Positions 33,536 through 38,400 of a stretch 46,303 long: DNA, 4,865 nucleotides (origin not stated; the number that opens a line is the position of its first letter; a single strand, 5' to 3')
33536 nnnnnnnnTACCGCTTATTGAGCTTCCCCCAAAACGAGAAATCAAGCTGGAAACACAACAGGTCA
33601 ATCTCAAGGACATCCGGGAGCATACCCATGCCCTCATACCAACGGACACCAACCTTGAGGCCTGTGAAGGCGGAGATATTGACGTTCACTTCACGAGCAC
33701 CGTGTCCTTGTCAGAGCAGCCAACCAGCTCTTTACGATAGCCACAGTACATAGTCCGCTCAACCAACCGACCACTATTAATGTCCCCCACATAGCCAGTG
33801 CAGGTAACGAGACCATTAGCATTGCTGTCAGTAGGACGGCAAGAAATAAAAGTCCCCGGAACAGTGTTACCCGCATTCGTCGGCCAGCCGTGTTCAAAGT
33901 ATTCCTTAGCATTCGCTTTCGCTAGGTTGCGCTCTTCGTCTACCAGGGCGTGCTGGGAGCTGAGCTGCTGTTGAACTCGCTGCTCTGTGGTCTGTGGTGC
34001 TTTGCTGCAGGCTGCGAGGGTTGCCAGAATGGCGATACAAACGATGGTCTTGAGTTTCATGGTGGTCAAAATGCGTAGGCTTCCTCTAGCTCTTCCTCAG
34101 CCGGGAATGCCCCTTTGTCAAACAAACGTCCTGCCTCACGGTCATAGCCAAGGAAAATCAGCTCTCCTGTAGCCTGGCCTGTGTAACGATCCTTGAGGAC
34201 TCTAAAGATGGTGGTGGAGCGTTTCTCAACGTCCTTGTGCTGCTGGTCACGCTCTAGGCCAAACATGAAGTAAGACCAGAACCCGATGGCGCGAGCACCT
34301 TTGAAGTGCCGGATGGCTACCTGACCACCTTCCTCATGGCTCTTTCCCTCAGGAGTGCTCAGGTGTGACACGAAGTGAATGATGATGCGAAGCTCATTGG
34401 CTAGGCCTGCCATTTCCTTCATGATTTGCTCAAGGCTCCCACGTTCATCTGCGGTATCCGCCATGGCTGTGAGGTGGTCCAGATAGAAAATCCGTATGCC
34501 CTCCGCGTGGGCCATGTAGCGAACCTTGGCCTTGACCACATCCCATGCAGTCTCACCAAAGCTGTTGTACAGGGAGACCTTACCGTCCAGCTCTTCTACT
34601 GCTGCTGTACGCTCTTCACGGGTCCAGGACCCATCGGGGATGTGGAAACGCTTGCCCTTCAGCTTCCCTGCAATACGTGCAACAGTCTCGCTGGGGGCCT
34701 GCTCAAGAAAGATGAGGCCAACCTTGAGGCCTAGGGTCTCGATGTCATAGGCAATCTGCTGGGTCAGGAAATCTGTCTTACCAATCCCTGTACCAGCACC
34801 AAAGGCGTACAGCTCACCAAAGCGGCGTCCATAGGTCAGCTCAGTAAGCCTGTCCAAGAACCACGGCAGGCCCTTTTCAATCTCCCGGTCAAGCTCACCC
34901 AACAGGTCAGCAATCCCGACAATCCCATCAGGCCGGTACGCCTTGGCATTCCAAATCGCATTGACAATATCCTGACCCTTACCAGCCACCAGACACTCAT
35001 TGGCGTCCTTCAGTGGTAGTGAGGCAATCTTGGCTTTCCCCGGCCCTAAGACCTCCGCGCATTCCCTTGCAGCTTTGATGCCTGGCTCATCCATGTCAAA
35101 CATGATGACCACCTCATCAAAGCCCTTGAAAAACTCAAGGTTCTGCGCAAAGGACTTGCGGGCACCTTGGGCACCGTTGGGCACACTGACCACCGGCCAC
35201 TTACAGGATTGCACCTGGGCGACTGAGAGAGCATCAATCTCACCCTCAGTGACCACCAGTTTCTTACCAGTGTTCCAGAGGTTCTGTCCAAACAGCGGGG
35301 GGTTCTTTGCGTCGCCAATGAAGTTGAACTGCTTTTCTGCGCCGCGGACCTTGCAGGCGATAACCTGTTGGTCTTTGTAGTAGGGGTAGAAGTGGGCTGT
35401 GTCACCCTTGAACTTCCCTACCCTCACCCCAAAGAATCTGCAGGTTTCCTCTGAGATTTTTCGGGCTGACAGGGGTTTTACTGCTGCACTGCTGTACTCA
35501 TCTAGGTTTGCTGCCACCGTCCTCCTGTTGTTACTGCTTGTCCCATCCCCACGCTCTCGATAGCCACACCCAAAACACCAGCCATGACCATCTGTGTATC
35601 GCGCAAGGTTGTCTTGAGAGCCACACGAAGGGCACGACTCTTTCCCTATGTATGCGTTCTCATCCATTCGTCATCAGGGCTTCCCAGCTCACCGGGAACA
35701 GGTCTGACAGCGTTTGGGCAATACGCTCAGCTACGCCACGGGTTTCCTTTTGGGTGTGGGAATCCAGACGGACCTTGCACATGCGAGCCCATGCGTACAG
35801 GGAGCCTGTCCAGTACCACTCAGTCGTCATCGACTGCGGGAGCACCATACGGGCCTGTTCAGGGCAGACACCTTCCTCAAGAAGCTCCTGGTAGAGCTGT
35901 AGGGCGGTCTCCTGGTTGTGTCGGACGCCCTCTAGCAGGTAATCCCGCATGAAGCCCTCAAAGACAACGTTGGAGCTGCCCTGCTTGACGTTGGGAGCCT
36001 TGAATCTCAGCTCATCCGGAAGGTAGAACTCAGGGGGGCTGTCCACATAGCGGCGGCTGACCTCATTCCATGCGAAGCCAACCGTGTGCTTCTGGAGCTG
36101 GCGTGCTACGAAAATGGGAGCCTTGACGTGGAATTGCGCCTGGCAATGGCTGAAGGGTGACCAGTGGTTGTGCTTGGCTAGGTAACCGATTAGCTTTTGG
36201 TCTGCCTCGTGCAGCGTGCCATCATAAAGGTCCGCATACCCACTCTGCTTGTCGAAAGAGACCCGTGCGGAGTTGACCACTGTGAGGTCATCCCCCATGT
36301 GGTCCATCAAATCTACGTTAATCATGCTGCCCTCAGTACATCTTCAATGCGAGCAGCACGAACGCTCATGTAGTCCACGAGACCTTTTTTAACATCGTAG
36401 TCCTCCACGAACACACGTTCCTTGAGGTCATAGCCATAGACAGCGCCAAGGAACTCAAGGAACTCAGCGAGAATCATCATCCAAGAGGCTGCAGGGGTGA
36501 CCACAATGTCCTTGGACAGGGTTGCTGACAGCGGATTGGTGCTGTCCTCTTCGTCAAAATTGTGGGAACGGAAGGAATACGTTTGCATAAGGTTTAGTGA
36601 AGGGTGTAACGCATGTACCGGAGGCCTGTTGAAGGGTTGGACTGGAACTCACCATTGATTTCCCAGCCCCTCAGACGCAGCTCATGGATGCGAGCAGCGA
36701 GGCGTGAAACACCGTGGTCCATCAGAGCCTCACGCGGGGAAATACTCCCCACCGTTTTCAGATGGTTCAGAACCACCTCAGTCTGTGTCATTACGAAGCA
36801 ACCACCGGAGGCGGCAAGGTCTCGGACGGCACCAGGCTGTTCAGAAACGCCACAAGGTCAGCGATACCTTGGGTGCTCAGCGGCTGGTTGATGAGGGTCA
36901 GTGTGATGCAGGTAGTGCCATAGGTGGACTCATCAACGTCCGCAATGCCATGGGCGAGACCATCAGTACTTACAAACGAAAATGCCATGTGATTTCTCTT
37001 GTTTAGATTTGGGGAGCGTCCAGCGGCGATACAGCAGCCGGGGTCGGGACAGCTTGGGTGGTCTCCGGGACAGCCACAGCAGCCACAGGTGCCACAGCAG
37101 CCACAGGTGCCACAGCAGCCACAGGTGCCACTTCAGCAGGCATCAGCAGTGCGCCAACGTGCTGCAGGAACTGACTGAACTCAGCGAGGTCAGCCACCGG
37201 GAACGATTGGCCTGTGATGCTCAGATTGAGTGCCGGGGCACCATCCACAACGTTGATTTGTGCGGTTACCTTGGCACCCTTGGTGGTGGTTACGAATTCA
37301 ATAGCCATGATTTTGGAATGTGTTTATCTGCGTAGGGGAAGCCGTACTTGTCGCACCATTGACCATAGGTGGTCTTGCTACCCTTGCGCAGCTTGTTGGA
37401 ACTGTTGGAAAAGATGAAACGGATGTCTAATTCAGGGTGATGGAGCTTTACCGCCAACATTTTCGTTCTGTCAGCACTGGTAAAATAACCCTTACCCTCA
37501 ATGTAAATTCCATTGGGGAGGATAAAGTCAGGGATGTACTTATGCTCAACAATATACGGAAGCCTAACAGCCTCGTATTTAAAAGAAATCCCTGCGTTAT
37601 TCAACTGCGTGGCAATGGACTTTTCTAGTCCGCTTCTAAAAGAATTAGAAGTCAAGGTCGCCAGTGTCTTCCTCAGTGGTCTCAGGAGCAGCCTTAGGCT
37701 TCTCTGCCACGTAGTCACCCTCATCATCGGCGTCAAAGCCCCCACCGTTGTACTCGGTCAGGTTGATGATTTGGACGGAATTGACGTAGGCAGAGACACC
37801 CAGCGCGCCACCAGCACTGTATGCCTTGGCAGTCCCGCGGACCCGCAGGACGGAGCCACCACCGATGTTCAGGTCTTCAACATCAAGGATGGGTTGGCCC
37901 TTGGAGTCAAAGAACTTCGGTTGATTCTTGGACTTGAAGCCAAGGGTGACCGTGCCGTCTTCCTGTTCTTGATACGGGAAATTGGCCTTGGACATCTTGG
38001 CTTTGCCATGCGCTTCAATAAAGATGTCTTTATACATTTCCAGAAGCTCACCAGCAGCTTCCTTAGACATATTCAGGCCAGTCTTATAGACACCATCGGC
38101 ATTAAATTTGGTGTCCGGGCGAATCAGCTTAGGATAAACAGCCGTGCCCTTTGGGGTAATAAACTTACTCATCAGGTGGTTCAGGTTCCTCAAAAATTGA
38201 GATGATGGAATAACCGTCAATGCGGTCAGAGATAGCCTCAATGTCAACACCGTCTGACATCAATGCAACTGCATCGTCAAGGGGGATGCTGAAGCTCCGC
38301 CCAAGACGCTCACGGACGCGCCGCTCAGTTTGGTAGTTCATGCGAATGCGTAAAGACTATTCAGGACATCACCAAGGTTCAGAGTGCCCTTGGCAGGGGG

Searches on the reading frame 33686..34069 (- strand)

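Call 12: search_protein_families(library=phrogs, proteins=[window:33686-34069:-], max_evalue=0.001)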
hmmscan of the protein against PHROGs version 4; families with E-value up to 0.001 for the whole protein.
window:33686-34069:- (127 aa): 0 families

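Call 55: search_protein_families(library=pfam, proteins=[window:33686-34069:-], max_evalue=0.05)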
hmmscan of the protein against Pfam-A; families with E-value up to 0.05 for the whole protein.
window:33686-34069:- (127 aa): 1 family
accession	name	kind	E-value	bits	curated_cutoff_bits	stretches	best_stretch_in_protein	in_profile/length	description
PF20101.4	DUF6491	-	0.0081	16.6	27.5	1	4-43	1-40/138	Family of unknown function (DUF6491)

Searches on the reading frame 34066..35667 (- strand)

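Call 12: search_protein_families(library=phrogs, proteins=[window:34066-35667:-], max_evalue=0.001)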
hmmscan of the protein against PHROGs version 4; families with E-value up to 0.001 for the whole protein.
window:34066-35667:- (533 aa): 6 families
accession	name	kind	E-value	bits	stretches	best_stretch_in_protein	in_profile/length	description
phrog_239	-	DNA, RNA and nucleotide metabolism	1.5e-181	607.3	1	7-526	40-607/801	DNA primase/helicase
phrog_19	-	DNA, RNA and nucleotide metabolism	6.8e-18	65.9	1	259-526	322-588/621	DnaB-like replicative helicase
phrog_47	-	DNA, RNA and nucleotide metabolism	2.6e-14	53.7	1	12-244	55-336/947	DNA primase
phrog_849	-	DNA, RNA and nucleotide metabolism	5.5e-10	39.8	1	121-230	224-332/435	DNA primase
phrog_5482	-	unknown function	7.2e-10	39.1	1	287-460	54-235/341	-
phrog_243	-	DNA, RNA and nucleotide metabolism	4.9e-09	36.5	1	265-495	16-243/273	DnaB-like replicative helicase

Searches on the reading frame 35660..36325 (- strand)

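Call 12: search_protein_families(library=phrogs, proteins=[window:35660-36325:-], max_evalue=0.001)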
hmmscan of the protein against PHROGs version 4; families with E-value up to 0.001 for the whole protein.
window:35660-36325:- (221 aa): 6 families
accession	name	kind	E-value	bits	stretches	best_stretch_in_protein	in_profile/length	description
phrog_85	-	DNA, RNA and nucleotide metabolism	2.5e-66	225.8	1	3-221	372-587/866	thymidylate synthase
phrog_10644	-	DNA, RNA and nucleotide metabolism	8e-29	101.8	1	73-218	11-155/160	thymidylate synthase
phrog_28804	-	DNA, RNA and nucleotide metabolism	2.1e-24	86.7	1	138-218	7-86/91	thymidylate synthase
phrog_26005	-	unknown function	1.1e-11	45.7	1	7-61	15-63/310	-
phrog_23580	-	DNA, RNA and nucleotide metabolism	1.4e-11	45.6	1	4-69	3-66/178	thymidylate synthase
phrog_22708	-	DNA, RNA and nucleotide metabolism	1.1e-06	29.2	1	20-95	48-125/242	thymidylate synthase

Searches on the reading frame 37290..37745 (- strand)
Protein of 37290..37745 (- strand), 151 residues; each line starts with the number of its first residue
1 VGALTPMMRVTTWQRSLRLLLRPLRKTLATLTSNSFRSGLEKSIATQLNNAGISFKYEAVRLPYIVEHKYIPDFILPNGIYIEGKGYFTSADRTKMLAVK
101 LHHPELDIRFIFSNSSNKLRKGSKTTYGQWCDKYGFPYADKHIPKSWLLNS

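Call 12: search_protein_families(library=phrogs, proteins=[window:37290-37745:-], max_evalue=0.001)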
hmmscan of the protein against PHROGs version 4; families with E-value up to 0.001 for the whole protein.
window:37290-37745:- (151 aa): 7 families
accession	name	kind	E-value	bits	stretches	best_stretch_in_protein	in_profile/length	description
phrog_945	-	DNA, RNA and nucleotide metabolism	9.9e-52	175.5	1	32-149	10-130/145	endonuclease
phrog_27028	-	DNA, RNA and nucleotide metabolism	4.6e-21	75.6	1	99-148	3-52/72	endonuclease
phrog_9019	-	DNA, RNA and nucleotide metabolism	2.6e-11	44.8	1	29-97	52-121/160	Holliday junction resolvase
phrog_22215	-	unknown function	2.8e-07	31.6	1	35-91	216-279/324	-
phrog_28191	-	unknown function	1.9e-06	28.4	1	50-139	97-194/255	-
phrog_21138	-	unknown function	2.2e-06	29.4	1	35-98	14-80/198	-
phrog_15427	-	DNA, RNA and nucleotide metabolism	0.00092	19.9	0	33-75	161-206/270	endonuclease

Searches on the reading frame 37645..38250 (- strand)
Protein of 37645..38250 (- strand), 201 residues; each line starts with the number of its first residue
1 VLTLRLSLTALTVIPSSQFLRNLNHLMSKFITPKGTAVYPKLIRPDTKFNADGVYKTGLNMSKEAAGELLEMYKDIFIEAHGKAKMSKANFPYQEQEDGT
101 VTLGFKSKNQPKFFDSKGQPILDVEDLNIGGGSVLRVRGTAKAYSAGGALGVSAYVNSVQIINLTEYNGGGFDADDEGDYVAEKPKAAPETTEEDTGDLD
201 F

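Call 12: search_protein_families(library=phrogs, proteins=[window:37645-38250:-], max_evalue=0.001)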
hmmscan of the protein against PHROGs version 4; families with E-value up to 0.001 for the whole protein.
window:37645-38250:- (201 aa): 1 family
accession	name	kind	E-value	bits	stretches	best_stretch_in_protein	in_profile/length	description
phrog_112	-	DNA, RNA and nucleotide metabolism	4.6e-31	109.5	1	27-196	19-212/265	Gp2.5-like ssDNA binding protein and ssDNA annealing protein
